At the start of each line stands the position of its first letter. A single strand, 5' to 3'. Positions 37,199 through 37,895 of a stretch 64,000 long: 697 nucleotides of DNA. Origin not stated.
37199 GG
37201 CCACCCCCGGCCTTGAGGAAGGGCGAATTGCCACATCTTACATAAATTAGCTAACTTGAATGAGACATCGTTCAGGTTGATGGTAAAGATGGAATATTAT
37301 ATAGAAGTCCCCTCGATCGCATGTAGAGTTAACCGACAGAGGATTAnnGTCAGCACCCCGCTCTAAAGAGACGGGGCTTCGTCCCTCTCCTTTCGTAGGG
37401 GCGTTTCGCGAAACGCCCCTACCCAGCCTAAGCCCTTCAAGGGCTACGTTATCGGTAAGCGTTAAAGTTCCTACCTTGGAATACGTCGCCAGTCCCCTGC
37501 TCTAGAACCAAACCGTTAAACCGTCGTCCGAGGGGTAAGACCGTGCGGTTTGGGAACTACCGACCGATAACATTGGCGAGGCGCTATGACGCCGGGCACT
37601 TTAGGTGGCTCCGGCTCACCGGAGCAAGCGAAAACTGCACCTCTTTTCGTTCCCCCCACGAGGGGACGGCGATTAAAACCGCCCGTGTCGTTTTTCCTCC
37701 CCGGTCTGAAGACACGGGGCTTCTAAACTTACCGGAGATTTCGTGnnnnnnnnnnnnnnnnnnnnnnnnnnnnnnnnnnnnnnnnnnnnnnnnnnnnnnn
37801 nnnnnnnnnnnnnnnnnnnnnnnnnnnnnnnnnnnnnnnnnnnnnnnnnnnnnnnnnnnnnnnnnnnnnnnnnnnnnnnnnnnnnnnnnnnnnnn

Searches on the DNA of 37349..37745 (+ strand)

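Call 9: search_dna_similar(query=window:37349-37745:+, collection=plasmids, mode=distant, max_rows=30)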
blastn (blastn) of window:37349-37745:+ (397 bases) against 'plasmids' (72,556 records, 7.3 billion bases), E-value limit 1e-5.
Records with a match: 7; places in all: 7; records where one place covers at least 80% of the query: 0.
Best place of each record, by identity: 60-80% 7.
By first word of the organism name: Nostoc 2; Tolypothrix 2; Scytonema 1; Microchaete 1; Anabaena 1.
By predicted mobility (MOB-suite, as given by PLSDB): conjugative 5; non-mobilizable 2.
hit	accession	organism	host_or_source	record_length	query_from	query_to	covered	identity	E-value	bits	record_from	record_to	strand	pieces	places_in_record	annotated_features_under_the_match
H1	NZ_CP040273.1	Nostoc sp. C052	Blasia pusilla,pure culture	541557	75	234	40%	73.3%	8e-16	92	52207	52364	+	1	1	none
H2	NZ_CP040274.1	Nostoc sp. C052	Blasia pusilla,pure culture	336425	75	234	40%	73.3%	8e-16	92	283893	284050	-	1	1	none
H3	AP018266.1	Scytonema sp. NIES-4073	-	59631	96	234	35%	77.1%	4e-19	102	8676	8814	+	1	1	hypothetical protein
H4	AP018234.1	Microchaete diplosiphon NIES-3275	-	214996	85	234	38%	70.8%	3e-8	66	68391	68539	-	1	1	none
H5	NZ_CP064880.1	Tolypothrix sp. PCC 7601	Fresh water sample,Fresh water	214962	85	234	38%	70.8%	3e-8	66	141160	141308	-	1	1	none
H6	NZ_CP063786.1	Tolypothrix sp. PCC 7712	Soil sample,soil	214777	85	234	38%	70.8%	3e-8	66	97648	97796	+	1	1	none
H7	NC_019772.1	Anabaena cylindrica PCC 7122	water, most likely pond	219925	96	227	33%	72.2%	1e-7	64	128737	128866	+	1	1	none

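Call 17: get_annotated_region(hit=H3, flank=3000)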
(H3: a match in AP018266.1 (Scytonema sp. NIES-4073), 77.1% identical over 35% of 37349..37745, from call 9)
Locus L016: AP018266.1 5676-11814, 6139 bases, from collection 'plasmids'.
description: Scytonema sp. NIES-4073 plasmid plasmid3 DNA, complete genome
organism: Scytonema sp. NIES-4073 (NCBI taxid 2005464)
taxonomy: Bacteria; Cyanobacteriota; Cyanophyceae; Nostocales; Scytonemataceae; Scytonema; Scytonema sp. NIES-4073
host: -; source: -; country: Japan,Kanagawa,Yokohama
typing (MOB-suite, as given by PLSDB): non-mobilizable; replicon rep_cluster_776
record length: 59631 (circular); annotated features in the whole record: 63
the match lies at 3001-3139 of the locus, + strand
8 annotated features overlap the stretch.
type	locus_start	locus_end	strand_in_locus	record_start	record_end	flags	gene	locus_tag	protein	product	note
CDS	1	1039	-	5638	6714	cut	-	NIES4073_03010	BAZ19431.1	hypothetical protein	-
CDS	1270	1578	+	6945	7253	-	-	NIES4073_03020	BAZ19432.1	hypothetical protein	-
CDS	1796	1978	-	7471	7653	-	-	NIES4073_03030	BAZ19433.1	hypothetical protein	-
CDS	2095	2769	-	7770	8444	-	-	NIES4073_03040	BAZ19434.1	hypothetical protein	-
CDS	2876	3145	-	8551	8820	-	-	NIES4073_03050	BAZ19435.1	hypothetical protein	-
CDS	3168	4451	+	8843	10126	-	-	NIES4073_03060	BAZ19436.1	HNH endonuclease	-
CDS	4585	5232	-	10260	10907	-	-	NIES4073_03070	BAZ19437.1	hypothetical protein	-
CDS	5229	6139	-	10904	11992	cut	-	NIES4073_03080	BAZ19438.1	hypothetical protein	-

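Call 18: get_annotated_region(hit=H1, flank=3000)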
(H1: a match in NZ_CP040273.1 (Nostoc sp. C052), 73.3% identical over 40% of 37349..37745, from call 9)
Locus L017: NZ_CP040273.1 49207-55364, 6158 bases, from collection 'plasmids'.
description: Nostoc sp. C052 plasmid pC052_A, complete sequence
organism: Nostoc sp. C052 (NCBI taxid 2576902)
taxonomy: Bacteria; Cyanobacteriota; Cyanophyceae; Nostocales; Nostocaceae; Nostoc; Nostoc sp. C052
host: -; source: Blasia pusilla,pure culture; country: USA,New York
typing (MOB-suite, as given by PLSDB): conjugative; relaxase MOBV; mating-pair formation MPF_T
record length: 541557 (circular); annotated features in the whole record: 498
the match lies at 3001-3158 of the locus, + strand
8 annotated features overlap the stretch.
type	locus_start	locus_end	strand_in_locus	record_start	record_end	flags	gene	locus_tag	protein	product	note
CDS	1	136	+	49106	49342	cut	-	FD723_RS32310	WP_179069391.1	hypothetical protein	-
CDS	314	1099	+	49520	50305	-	-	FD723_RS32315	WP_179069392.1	ATP-grasp domain-containing protein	-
CDS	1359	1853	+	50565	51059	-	-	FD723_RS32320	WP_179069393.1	hypothetical protein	-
CDS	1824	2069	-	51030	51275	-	-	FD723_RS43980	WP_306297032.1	hypothetical protein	-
CDS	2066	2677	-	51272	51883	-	-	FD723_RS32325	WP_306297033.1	Rpn family recombination-promoting nuclease/putative transposase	-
CDS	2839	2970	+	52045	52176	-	-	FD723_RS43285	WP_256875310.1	hypothetical protein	-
CDS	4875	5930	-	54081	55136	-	-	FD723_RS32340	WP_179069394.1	J domain-containing protein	GO:0006457 - protein folding [Evidence IEA]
CDS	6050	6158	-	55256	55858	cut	-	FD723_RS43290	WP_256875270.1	hypothetical protein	-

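Call 19: get_annotated_region(hit=H7, flank=3000)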
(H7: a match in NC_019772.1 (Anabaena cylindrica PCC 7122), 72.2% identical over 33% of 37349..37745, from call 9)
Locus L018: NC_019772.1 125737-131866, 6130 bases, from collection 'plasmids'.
description: Anabaena cylindrica PCC 7122 plasmid pANACY.01, complete sequence
organism: Anabaena cylindrica PCC 7122 (NCBI taxid 272123)
taxonomy: Bacteria; Cyanobacteriota; Cyanophyceae; Nostocales; Nostocaceae; Anabaena; Anabaena cylindrica; Anabaena cylindrica PCC 7122
host: -; source: water, most likely pond; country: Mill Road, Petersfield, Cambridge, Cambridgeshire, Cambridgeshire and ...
typing (MOB-suite, as given by PLSDB): conjugative; replicon rep_cluster_345; relaxase MOBP; mating-pair formation MPF_T
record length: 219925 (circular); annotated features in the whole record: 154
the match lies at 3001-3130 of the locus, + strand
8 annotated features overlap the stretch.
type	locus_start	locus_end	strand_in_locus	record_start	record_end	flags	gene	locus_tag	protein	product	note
CDS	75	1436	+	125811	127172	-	-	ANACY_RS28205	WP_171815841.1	ATP-binding protein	-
CDS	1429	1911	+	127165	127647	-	-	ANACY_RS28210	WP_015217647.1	hypothetical protein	-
CDS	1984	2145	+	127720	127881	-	-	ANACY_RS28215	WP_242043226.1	hypothetical protein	-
CDS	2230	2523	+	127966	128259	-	-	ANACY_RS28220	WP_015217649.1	nucleotidyltransferase family protein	-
CDS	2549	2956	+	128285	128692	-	-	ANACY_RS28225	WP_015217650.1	hypothetical protein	-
CDS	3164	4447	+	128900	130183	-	iscB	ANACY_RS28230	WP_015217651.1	RNA-guided endonuclease IscB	-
CDS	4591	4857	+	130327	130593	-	-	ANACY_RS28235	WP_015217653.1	HNH endonuclease signature motif containing protein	-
CDS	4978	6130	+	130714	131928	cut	-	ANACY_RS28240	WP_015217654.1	RNA-guided endonuclease TnpB family protein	-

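Call 56: search_rna_families(sources=[L016, L018, L019, L020, L021, L022, L023, L024, L025, L026, L027, L028, L029, L030, L031, L032, L017], threshold=gathering, show_alignments=2)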
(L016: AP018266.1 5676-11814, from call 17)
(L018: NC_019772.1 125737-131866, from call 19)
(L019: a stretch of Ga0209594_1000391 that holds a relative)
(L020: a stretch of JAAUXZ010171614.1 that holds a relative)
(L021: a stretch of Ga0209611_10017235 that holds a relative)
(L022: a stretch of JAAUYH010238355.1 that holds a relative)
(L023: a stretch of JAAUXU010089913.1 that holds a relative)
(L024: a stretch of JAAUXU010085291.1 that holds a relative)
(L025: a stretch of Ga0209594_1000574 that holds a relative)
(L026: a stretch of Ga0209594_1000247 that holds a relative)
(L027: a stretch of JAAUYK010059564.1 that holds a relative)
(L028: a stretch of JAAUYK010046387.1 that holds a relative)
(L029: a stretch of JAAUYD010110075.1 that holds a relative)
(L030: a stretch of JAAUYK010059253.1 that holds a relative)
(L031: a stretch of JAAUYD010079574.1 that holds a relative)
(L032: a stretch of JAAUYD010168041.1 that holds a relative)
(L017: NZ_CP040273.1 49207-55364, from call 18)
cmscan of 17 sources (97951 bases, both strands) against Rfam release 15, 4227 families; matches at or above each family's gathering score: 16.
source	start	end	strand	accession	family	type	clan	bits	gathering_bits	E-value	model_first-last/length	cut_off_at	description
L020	447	670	+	RF02033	HEARO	Gene;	-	167.7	83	1.2e-35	1-211/211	no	HNH endonuclease-associated RNA and ORF (HEARO) RNA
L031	9187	9410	-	RF02033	HEARO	Gene;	-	157.4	83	3.9e-33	1-211/211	no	HNH endonuclease-associated RNA and ORF (HEARO) RNA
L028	19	243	+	RF02033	HEARO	Gene;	-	155.1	83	1.4e-32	1-211/211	no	HNH endonuclease-associated RNA and ORF (HEARO) RNA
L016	2931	3148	+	RF02033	HEARO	Gene;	-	152.7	83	5.5e-32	1-211/211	no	HNH endonuclease-associated RNA and ORF (HEARO) RNA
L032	3630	3855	-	RF02033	HEARO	Gene;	-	146.1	83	2.1e-30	1-211/211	no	HNH endonuclease-associated RNA and ORF (HEARO) RNA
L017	2951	3167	+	RF02033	HEARO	Gene;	-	145.4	83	3.2e-30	1-211/211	no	HNH endonuclease-associated RNA and ORF (HEARO) RNA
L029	1274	1498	+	RF02033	HEARO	Gene;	-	143.6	83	9e-30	1-211/211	no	HNH endonuclease-associated RNA and ORF (HEARO) RNA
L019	3758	3984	+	RF02033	HEARO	Gene;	-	138.6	83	1.5e-28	1-211/211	no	HNH endonuclease-associated RNA and ORF (HEARO) RNA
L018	2902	3146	+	RF02033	HEARO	Gene;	-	134.8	83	1.2e-27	1-211/211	no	HNH endonuclease-associated RNA and ORF (HEARO) RNA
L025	3154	3378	+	RF02033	HEARO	Gene;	-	130.7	83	1.2e-26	1-211/211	no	HNH endonuclease-associated RNA and ORF (HEARO) RNA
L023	1764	1950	-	RF02033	HEARO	Gene;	-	127.2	83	8.4e-26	27-211/211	5'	HNH endonuclease-associated RNA and ORF (HEARO) RNA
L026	10400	10626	+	RF02033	HEARO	Gene;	-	122.6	83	1.1e-24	1-211/211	no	HNH endonuclease-associated RNA and ORF (HEARO) RNA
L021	2937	3187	-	RF02033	HEARO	Gene;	-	104.4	83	3.1e-20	1-211/211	no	HNH endonuclease-associated RNA and ORF (HEARO) RNA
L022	4984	5194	-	RF02033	HEARO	Gene;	-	94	83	1e-17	1-211/211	no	HNH endonuclease-associated RNA and ORF (HEARO) RNA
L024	38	337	+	RF02033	HEARO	Gene;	-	93.5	83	1.4e-17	1-211/211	no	HNH endonuclease-associated RNA and ORF (HEARO) RNA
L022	5140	5217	-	RF00029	Intron_gpII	Intron;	-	56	40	4.1e-08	1-77/77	no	Group II catalytic intron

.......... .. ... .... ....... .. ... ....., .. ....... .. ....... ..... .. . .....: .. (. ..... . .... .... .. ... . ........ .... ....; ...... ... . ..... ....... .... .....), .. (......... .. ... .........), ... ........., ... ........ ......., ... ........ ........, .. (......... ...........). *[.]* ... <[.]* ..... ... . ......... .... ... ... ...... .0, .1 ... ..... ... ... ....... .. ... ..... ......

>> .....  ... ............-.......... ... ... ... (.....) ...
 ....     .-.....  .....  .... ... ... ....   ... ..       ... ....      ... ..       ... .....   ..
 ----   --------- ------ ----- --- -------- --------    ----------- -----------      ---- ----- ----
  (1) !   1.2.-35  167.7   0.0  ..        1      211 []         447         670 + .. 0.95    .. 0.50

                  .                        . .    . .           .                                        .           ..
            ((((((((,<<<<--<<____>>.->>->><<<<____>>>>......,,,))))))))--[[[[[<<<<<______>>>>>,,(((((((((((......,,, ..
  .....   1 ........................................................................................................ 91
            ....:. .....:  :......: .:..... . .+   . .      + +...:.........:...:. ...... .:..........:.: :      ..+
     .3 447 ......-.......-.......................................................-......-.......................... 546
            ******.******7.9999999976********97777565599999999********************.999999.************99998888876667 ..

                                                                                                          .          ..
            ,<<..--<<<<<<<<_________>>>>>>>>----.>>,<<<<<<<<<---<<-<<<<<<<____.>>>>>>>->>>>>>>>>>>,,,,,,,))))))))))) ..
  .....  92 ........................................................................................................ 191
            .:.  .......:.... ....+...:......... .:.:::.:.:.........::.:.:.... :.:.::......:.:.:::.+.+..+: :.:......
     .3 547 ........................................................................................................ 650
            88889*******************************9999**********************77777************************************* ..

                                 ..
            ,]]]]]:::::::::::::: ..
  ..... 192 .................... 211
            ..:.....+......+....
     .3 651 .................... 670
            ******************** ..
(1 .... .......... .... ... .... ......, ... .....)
